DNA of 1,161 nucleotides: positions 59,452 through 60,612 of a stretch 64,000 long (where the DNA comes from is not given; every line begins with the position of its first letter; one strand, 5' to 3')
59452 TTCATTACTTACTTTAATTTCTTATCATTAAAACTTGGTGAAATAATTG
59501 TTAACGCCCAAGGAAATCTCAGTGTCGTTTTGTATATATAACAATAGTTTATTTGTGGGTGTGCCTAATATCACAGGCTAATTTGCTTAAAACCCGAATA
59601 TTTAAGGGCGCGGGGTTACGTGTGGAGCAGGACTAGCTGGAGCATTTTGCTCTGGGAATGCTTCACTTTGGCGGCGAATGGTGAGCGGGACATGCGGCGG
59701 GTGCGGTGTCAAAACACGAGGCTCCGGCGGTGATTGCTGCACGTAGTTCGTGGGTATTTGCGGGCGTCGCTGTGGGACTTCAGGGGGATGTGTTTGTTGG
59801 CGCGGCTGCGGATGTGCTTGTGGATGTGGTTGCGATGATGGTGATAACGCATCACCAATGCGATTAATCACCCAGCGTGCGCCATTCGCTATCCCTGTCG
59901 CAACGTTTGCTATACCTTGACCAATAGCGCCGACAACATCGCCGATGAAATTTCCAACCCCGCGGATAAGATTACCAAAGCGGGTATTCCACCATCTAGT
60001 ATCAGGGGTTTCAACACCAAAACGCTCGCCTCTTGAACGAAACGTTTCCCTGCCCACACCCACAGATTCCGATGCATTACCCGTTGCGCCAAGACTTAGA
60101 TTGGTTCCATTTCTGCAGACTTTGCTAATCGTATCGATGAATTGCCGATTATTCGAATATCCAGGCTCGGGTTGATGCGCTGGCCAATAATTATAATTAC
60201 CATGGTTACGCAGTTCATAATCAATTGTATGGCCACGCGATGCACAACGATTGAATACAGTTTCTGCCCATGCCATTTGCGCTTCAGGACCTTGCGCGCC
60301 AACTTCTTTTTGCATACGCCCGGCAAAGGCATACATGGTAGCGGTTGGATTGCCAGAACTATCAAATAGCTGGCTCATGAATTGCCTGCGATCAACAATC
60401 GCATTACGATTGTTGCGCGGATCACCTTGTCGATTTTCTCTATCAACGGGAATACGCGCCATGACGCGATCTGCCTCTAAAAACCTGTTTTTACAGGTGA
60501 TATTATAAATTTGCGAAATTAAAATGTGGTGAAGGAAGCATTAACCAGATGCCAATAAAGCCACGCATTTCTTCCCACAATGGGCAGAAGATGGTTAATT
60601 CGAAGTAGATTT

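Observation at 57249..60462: Tandem array of three signal-peptide-less muralytic enzymes sharing a non-catalytic C-terminal module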

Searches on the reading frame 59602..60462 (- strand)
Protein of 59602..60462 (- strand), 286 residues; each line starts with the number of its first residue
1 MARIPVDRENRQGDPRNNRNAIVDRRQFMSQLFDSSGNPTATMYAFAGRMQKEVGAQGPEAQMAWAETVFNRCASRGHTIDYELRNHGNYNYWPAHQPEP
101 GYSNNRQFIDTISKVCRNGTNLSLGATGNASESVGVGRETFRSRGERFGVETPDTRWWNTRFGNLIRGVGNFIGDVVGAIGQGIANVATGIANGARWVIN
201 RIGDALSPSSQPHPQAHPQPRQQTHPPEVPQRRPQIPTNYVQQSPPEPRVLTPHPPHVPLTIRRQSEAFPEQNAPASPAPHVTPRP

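Call 3: search_protein_families(library=pfam, proteins=[window:59602-60462:-], max_evalue=0.1)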
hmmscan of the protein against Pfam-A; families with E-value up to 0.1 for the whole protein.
window:59602-60462:- (286 aa): 0 families

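Call 6: search_solved_structures(query=window:59602-60462:-, max_evalue=1, show_alignments=2)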
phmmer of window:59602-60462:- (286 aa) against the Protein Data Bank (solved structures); distinct sequences matched with E-value up to 1: 0.

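Call 7: search_protein_families(library=ncbifam, proteins=[window:59602-60462:-], max_evalue=0.1)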
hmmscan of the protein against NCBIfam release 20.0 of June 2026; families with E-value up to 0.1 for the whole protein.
window:59602-60462:- (286 aa): 0 families

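Call 12: find_encoding_contigs(protein=window:59602-60462:-, flank=10000, max_places=6)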
Protein window:59602-60462:- (286 aa): 3 contigs read that carry it; 2 places shown.
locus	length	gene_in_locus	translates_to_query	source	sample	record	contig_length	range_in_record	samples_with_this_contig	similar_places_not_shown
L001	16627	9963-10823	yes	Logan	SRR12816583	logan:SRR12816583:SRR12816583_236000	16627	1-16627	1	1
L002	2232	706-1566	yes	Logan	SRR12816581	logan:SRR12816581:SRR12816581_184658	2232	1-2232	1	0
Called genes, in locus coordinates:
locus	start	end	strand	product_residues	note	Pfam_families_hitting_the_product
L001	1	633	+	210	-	?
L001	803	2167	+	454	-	PF02881:SRP54_N, PF06414:Zeta_toxin (weak), PF00448:SRP54, PF02978:SRP_SPB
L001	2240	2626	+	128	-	PF00886:Ribosomal_S16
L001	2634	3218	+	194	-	PF01782:RimM, PF05239:PRC, PF24986:PRC_RimM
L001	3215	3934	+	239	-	PF01746:tRNA_m1G_MT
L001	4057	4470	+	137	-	PF01245:Ribosomal_L19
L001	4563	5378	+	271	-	PF01177:Asp_Glu_race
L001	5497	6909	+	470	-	PF00330:Aconitase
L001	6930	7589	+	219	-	-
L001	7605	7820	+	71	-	PF13783:DUF4177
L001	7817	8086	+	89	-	-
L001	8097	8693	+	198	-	PF00694:Aconitase_C, PF27512:LeuD, PF27434:LeuD_C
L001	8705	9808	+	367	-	PF00180:Iso_dh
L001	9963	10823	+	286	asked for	-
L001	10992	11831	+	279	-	PF18013:Phage_lysozyme2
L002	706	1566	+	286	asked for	-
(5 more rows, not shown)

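Call 14: find_homologous_proteins(query=window:59602-60462:-, max_evalue=0.001)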
Query window:59602-60462:- (286 aa): 24 proteins with E <= 0.001 among 714 candidates.
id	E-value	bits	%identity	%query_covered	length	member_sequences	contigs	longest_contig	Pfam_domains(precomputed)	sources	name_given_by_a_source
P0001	1.6e-193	660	100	100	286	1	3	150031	-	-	-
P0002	1.7e-154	532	81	100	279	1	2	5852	-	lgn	-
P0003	4.3e-135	468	73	100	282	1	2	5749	-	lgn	-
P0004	1.6e-103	364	65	87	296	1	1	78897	-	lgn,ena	-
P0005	7.0e-100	352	65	84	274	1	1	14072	-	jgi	-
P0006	1.9e-99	351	61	93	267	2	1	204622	-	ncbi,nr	ncbi:MAG: hypothetical protein SFW65_05880 [Alphaproteobacteria bacterium]|nr:hypothetical protein [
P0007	6.2e-95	336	64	89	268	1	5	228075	-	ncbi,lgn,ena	-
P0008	1.9e-94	334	56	100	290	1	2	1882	-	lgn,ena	-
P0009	6.9e-94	333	62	83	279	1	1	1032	-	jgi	jgi:hypothetical protein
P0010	1.9e-89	318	57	87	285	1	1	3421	-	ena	-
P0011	5.5e-85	303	58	82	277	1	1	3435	-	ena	-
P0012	1.5e-83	299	58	83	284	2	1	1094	-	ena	-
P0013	3.5e-82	294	62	78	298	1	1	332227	-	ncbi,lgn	-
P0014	1.3e-78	282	55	83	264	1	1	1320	-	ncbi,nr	ncbi:MAG: hypothetical protein K2Q32_09545, partial [Alphaproteobacteria bacterium]|nr:hypothetical 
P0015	3.8e-76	274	54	86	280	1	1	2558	-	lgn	-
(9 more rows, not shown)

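Call 17: find_related_loci(query=A1, collection=genome_contigs, flank=10000)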
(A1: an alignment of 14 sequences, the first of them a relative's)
Query A1 (286 aa) in genome_contigs; peptide patterns used: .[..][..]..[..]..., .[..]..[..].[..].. (x = any residue, [..] = any of these).
42 stretches matched a pattern; 2 encode a relative of the query (tblastn E <= 1e-3); 2 distinct loci.
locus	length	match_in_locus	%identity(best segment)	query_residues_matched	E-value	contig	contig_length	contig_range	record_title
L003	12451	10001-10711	64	1-255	9e-102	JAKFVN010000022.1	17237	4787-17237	MAG: Alphaproteobacteria bacterium isolate D3_Bin_25 D3_0000844, whole genome shotgun sequence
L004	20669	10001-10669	62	1-223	1e-88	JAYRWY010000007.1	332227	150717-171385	MAG: Alphaproteobacteria bacterium isolate EBPR_ori4bin.18 k141_143256, whole genome shotgun sequence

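Call 21: search_solved_structures(query=A1, max_evalue=10, show_alignments=2)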
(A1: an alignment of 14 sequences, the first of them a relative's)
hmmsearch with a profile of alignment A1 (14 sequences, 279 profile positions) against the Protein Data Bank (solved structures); distinct sequences matched with E-value up to 10: 2.
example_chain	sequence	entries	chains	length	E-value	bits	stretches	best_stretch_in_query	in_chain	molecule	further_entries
4fe8_A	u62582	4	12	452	0.52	13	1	197-247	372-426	Maltose-binding periplasmic protein,Huntingtin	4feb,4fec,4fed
9ych_0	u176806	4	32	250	0.78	12.4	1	180-275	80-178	Pre-protein VI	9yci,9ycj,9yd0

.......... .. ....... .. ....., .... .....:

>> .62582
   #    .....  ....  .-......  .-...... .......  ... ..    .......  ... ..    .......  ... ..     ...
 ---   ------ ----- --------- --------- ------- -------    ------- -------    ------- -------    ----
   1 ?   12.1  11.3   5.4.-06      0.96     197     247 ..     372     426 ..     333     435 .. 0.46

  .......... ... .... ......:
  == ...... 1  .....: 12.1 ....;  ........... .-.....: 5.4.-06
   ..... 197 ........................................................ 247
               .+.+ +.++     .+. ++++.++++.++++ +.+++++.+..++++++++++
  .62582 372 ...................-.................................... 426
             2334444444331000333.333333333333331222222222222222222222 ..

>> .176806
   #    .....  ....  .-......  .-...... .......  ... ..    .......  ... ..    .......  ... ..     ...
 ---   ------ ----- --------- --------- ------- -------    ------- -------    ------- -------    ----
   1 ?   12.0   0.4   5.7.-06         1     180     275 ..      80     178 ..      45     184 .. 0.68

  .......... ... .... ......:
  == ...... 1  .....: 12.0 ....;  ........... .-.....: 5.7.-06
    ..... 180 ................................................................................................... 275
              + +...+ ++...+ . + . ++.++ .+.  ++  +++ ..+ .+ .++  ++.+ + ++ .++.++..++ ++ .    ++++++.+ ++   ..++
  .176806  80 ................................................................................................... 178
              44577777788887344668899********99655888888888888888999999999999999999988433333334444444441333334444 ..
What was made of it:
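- Checked: F head has no HMM or PDB sequence hit (calls 3, 6, 7, 21).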

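Call 23: search_protein_families(library=phrogs, proteins=[window:59602-60462:-], max_evalue=0.01)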
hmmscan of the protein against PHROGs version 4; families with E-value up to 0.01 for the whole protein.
window:59602-60462:- (286 aa): 0 families

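Call 27: find_related_loci(query=A1, collection=metagenome_contigs, flank=7000)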
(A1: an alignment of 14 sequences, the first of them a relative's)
Query A1 (286 aa) in metagenome_contigs; peptide patterns used: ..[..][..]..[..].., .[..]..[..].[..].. (x = any residue, [..] = any of these).
80 stretches matched a pattern; 3 encode a relative of the query (tblastn E <= 1e-3); 3 distinct loci.
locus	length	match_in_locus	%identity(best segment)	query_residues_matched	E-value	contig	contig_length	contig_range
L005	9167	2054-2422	38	25-155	6e-19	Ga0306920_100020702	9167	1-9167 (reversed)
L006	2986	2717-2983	34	25-123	7e-10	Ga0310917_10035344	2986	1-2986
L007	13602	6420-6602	39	25-90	1e-8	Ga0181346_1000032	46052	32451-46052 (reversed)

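Call 28: predict_structure(alignment_id=A1)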
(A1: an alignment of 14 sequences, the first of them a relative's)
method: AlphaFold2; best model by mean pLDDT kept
length: 286 residues; sequences in the alignment: 14
mean_pLDDT: 64.5   pTM: 0.56
mean pLDDT of the five models: 64.5, 57.3, 55.4, 51.2, 50.4
residues with pLDDT >= 90: 76; 70-90: 61; 50-70: 23; < 50: 126
segments of 3 or more residues with pLDDT < 50: 1-11, 170-278, 280-285
pLDDT, mean of each block of 10 residues (from residue 1): 40 76 91 96 96 89 94 91 73 66 95 94 89 74 88 87 76 35 33 34 37 35 37 37 40 38 33 42 44
secondary structure, 60 per line:
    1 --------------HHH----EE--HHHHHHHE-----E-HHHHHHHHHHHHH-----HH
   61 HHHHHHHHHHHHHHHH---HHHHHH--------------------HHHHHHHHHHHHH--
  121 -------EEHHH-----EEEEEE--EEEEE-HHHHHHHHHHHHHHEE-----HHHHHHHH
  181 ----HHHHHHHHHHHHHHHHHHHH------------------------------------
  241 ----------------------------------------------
elements in order: H26-32 H41-53 H59-76 H80-85 H106-118 E138-143 E146-150 H152-165 H173-180 H185-204

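Call 31: fold_search(model_id=the predicted structure, library=pdb)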
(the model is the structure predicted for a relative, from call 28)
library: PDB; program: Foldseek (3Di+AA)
matches with E <= 10: 7; with E <= 0.001: 0
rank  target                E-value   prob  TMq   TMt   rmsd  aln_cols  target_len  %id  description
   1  4fet_B                1.4e-01  0.99  0.31  0.67   3.9       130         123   11  Catalytic domain of germination-specific lytic tansglycosylase SleB from Bacillus anthracis (released 2012-07-25)
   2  4fet_A                2.4e-01  0.97  0.31  0.67   3.8       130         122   11  Catalytic domain of germination-specific lytic tansglycosylase SleB from Bacillus anthracis (released 2012-07-25)
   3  4f55                  3.2e-01  0.95  0.30  0.62   3.6       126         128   11  Crystal Structure of the Catalytic Domain of the Bacillus cereus SleB Protein (released 2012-07-11)
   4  9f0y_F                7.2e+00  0.01  0.06  0.15  13.8        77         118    8  CryoEM structure of the F plasmid relaxosome with TraI in its TE mode, derived from the ss-27_+8ds+9_+143-R Locally-re (released 2025-06-04)
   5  4ztk                  8.1e+00  0.01  0.10  0.10  14.1       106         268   14  Transpeptidase domain of FtsI4 D,D-transpeptidase from Legionella pneumophila. (released 2015-05-27)
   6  8bck                  8.6e+00  0.02  0.12  0.15  16.7       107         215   11  Recombinant Tipula oleracea Nudivirus polyhedrin (released 2023-07-12)
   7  3e0z_B                9.6e+00  0.02  0.14  0.26   9.5       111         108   12  Crystal structure of a putative imidazole glycerol phosphate synthase homolog (eubrec_1070) from eubacterium rectale a (released 2008-08-12)
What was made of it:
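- On SleB/CwlJ-type cell-wall hydrolase (F head): The top three Foldseek hits are SleB (target-normalised TM-score 0.62-0.67, probability 0.95-0.99), but E is only 0.14-0.32 (call 31).
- Checked: Its AlphaFold model (residues 12-165, pLDDT mostly 75-96) has as its top three Foldseek hits the SleB catalytic domain (4fet, target-normalised TM-score 0.67, probability 0.99, E=0.14; calls 28, 31).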

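Call 37: find_encoding_contigs(protein=P0004, flank=10000, max_places=2)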
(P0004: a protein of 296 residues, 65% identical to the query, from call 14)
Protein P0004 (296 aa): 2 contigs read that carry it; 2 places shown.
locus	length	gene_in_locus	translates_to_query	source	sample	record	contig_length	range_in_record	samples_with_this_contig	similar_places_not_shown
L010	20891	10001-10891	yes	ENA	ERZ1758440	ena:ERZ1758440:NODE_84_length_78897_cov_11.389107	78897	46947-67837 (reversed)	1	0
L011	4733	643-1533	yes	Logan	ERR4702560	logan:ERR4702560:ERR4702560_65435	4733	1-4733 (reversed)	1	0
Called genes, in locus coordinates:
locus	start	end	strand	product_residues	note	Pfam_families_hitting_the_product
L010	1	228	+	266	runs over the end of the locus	PF01209:Ubie_methyltran, PF13489:Methyltransf_23, PF13847:Methyltransf_31, PF08241:Methyltransf_11, PF08242:Methyltransf_12, PF13649:Methyltransf_25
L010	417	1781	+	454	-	PF02881:SRP54_N, PF06414:Zeta_toxin (weak), PF00448:SRP54, PF02978:SRP_SPB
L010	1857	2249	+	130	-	PF00886:Ribosomal_S16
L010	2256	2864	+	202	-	PF01782:RimM, PF05239:PRC, PF24986:PRC_RimM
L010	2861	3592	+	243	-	PF01746:tRNA_m1G_MT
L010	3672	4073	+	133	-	PF01245:Ribosomal_L19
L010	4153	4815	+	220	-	PF13532:2OG-FeII_Oxy_2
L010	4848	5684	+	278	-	PF01177:Asp_Glu_race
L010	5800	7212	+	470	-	PF00330:Aconitase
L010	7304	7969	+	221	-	-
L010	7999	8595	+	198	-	PF00694:Aconitase_C, PF27512:LeuD, PF27434:LeuD_C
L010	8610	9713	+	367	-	PF00180:Iso_dh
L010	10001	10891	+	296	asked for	-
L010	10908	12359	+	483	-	-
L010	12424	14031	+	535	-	PF00128:Alpha-amylase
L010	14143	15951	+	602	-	PF00009:GTP_EFTU, PF03144:GTP_EFTU_D2, PF14492:EFG_III (faint), PF00679:EFG_C, PF06421:LepA_C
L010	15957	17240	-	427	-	PF13384:HTH_23 (faint)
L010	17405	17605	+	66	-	-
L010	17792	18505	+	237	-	-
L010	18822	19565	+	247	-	-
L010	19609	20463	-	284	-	PF15916:DUF4743, PF00293:NUDIX (weak)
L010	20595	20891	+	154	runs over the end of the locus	-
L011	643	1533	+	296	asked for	-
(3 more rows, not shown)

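Call 80: search_dna_similar(query=window:59602-60462:-, collection=plasmids, mode=protein, max_evalue=0.01, max_rows=10)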
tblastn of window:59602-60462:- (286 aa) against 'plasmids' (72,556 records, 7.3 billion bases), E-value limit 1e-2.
No match.

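Call 83: search_protein_families(library=pfam, proteins=[L010:10908-12359:+], max_evalue=0.1)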
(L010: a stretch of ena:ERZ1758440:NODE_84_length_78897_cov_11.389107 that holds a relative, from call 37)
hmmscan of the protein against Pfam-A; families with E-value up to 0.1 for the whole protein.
L010:10908-12359:+ (483 aa): 0 families

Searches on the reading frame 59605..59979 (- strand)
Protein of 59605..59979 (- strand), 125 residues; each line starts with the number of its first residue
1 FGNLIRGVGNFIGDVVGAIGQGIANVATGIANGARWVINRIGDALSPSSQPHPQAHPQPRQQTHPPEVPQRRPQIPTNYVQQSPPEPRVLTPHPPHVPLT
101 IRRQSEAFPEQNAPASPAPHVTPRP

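Call 63: search_protein_representatives(alignment_id=A3)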
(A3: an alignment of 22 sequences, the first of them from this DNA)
Query: 22 sequences, 119 profile positions. Proteins with E-value up to 0.001 (for the whole library): 21; up to 1e-10: 5; up to 1e-30: 2. The best 21 are listed.
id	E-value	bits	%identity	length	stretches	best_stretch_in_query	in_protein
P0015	2.0e-37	144.8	-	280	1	1-118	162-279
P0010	3.0e-32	128.2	-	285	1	1-119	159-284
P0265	2.4e-26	109.1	-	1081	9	2-44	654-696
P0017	2.4e-20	89.7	-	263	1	1-119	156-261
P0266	3.3e-12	63.5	-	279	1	7-105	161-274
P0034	5.0e-09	53.2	-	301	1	1-115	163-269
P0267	6.2e-08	49.7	-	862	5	2-45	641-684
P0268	4.2e-06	43.8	-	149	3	7-41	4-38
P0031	4.6e-06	43.6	-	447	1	1-104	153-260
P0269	9.1e-06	42.7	-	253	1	24-105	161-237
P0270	1.1e-05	42.4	-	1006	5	5-46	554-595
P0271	1.4e-05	42.1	-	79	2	4-51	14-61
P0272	2.0e-05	41.6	-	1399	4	4-46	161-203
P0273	3.9e-05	40.7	-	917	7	5-46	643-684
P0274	6.5e-05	39.9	-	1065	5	1-34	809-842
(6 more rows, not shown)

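Call 83: search_protein_families(library=pfam, proteins=[P0269], max_evalue=0.1)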
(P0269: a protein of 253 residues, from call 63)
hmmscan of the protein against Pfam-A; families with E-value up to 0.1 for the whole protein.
P0269 (253 aa): 0 families

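Call 84: search_solved_structures(query=A3, max_evalue=10)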
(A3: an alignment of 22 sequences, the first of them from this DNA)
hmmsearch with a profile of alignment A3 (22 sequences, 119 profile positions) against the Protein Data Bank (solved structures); distinct sequences matched with E-value up to 10: 5.
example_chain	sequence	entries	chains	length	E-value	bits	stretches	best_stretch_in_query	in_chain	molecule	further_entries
6b1t_X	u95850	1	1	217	0.11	16.5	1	19-89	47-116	Pre-protein VI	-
7s78_W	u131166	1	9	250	0.16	16.1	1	19-89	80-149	Pre-protein VI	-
9gf4_A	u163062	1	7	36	2.3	12.3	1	8-37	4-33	CC-Hept-IV-hen2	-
8xqw_B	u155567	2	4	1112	6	11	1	7-79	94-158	Fhl3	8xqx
8xks_F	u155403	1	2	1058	7.7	10.6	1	7-79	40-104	AAA+ ATPase domain-containing protein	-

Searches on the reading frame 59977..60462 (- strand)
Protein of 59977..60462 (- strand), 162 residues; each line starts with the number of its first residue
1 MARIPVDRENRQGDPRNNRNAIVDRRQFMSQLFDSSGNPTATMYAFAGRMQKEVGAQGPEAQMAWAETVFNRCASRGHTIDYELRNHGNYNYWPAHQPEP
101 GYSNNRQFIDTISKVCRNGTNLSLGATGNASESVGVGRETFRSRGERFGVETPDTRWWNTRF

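Call 32: search_protein_families(library=pfam, proteins=[window:59977-60462:-], max_evalue=10)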
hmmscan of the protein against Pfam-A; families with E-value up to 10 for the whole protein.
seq(162 aa): 0 families

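Call 78: search_dna_similar(query=window:59977-60462:-, collection=phages, mode=protein, max_evalue=0.001, max_rows=12)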
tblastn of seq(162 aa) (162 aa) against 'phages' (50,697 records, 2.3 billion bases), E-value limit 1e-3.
No match.
